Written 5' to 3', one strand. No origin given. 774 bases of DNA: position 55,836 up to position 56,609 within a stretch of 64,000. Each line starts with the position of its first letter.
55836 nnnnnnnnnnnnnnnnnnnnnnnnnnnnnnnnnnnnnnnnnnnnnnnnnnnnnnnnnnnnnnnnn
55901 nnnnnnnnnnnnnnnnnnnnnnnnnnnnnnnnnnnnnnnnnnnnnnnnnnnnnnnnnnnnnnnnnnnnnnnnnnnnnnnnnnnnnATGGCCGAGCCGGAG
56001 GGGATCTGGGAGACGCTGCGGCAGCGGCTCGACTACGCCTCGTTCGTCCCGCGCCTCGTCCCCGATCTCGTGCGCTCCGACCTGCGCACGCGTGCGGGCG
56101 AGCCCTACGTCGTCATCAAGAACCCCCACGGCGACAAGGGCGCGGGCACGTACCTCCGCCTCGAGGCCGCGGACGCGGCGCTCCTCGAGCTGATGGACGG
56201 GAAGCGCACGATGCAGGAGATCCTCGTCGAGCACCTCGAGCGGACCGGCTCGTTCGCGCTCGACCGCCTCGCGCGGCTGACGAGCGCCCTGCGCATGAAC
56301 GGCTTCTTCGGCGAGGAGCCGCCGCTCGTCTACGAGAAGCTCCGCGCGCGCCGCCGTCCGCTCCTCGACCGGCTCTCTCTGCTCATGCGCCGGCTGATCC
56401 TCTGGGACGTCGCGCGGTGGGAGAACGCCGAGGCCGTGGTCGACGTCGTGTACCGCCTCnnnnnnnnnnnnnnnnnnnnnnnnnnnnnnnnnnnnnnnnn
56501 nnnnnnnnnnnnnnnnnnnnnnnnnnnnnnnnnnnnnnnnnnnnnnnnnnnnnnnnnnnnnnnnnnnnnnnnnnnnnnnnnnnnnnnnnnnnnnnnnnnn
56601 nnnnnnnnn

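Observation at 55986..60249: Candidate novel cassette: RRE(PqqD)-like + S2P/M50 + dual cNMP-binding intramembrane protease with a coupled zinc ribbon and two acidic '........'-motif proteins, one bearing an NHLP-type leader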

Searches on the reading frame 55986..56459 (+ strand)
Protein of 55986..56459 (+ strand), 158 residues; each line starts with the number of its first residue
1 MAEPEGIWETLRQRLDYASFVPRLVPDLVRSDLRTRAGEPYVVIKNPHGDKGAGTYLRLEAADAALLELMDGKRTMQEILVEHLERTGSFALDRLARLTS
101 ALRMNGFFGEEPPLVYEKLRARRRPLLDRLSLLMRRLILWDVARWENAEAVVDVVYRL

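Call 37: search_solved_structures(query=A3, max_evalue=10, show_alignments=3)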
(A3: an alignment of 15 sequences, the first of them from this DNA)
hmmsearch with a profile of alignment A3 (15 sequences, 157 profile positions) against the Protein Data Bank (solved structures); distinct sequences matched with E-value up to 10: 2.
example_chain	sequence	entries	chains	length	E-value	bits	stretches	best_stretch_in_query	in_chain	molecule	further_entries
6tba_4A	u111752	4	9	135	0.34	14.3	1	50-99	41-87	Uncharacterized protein | Tail terminator protein Rcc01690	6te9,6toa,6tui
1zl8_A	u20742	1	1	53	1.2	12.5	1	70-114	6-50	LIN-7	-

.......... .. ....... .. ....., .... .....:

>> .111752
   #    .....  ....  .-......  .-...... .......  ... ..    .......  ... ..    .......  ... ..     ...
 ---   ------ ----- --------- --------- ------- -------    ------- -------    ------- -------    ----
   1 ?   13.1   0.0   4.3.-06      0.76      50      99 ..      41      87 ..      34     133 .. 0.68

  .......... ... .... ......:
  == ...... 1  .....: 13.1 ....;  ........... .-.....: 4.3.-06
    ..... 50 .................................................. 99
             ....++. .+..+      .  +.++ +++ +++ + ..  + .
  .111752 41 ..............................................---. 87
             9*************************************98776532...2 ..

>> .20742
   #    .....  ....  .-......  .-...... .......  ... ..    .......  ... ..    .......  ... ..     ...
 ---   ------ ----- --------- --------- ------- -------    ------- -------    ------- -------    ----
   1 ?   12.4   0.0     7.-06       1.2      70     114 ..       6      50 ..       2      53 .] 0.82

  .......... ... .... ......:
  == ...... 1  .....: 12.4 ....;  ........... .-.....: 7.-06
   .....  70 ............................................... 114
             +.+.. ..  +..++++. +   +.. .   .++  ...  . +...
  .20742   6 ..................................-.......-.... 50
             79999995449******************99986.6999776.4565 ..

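Call 48: predict_structure(alignment_id=A4)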
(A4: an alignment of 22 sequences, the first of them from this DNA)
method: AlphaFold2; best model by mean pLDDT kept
length: 158 residues; sequences in the alignment: 22
mean_pLDDT: 76.6   pTM: 0.60
mean pLDDT of the five models: 76.6, 75.0, 74.8, 72.8, 71.5
residues with pLDDT >= 90: 60; 70-90: 34; 50-70: 56; < 50: 8
segments of 3 or more residues with pLDDT < 50: none
pLDDT, mean of each block of 10 residues (from residue 1): 53 56 89 95 92 90 94 87 90 91 88 58 61 68 54 54
secondary structure, 60 per line:
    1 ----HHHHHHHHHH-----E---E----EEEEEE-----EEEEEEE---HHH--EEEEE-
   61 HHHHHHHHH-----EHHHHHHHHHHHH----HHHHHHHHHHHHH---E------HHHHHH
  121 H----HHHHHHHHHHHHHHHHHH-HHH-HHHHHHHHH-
elements in order: H5-14 E29-34 E40-46 E55-59 H61-69 H76-87 H92-104 H115-121 H126-143 H149-157

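Call 52: fold_search(model_id=the predicted structure, library=pdb)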
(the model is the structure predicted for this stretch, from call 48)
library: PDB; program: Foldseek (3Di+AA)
matches with E <= 10: 767; with E <= 0.001: 0
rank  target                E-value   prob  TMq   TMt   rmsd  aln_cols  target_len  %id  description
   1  7vyj_A                3.9e-03  1.00  0.41  0.12   4.9       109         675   21  The structure of GdmN in complex with carbamoyl adenylate intermediate (released 2022-11-16)
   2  7vx0_B                4.4e-03  1.00  0.38  0.10   3.8        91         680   19  The structure of GdmN complex with ATP (released 2022-11-16)
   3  7vzy_B                4.7e-03  1.00  0.41  0.11   5.0       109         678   24  The structure of GdmN complex with AMP and 20-O-methyl-19-chloroproansamitocin (released 2022-11-16)
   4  7vzu_A                5.0e-03  1.00  0.43  0.12   4.7       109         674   22  The structure of GdmN Y82F mutant (released 2022-11-16)
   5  7vzz_B                1.2e-02  1.00  0.39  0.11   3.6        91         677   20  The structure of GdmN in complex with the natural tetrahedral intermediate, carbamoyl adenylate, and 20-O-methyl-19-ch (released 2022-11-16)
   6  5v1u_B                3.2e-02  0.99  0.38  0.63   4.3        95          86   17  TbiB1 in Complex with the TbiA(beta) Leader Peptide (released 2018-09-05)
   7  8hci_A                3.7e-02  0.99  0.45  0.28   4.0       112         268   11  Crystal structure of a holoenzyme Fe-free TglHI for Pseudomonas syringae Peptidyl (S) 2-mercaptoglycine biosynthesis (released 2023-08-23)
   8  8hkr_B                7.0e-02  0.98  0.38  0.17   4.4        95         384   19  Crystal Structure of Histone H3 Lysine 79 (H3K79) Methyltransferase Rv2067c from Mycobacterium tuberculosis (released 2023-10-18)
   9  5v1v_A                1.3e-01  0.92  0.38  0.62   4.2        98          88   20  TbiB1 in Complex with the TbiA(alpha) Leader Peptide (released 2018-09-05)
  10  8hi7_A                1.6e-01  0.90  0.44  0.28  12.1       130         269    8  Crystal structure of a holoenzyme TglHI with two Fe irons for Pseudomonas syringae Peptidyl (S) 2-mercaptoglycine bios (released 2023-08-23)
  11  5iff_A                2.5e-01  0.08  0.14  0.11  15.6       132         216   11  Crystal structure of R.PabI-nonspecific DNA complex (released 2016-11-23)
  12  8r6s_C                2.7e-01  0.18  0.23  0.06  10.0       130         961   11  Plastid-encoded RNA polymerase (Integrated model) (released 2024-03-13)
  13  8fm9_A                2.9e-01  0.25  0.25  0.15   8.5        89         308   16  Nodavirus RNA replication proto-crown, detergent-solubliized C12 multimer (released 2023-02-01)
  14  5yzg_Y                3.1e-01  0.08  0.18  0.16  28.8       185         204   15  The Cryo-EM Structure of Human Catalytic Step I Spliceosome (C complex) at 4.1 angstrom resolution (released 2018-08-08)
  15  6l2o_B                3.3e-01  0.08  0.15  0.12  15.7       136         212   10  Crystal structure of the R.PabI(Y68F-K154A)-dsDNA(GTAC-5bp-GTAC) complex (released 2020-03-18)
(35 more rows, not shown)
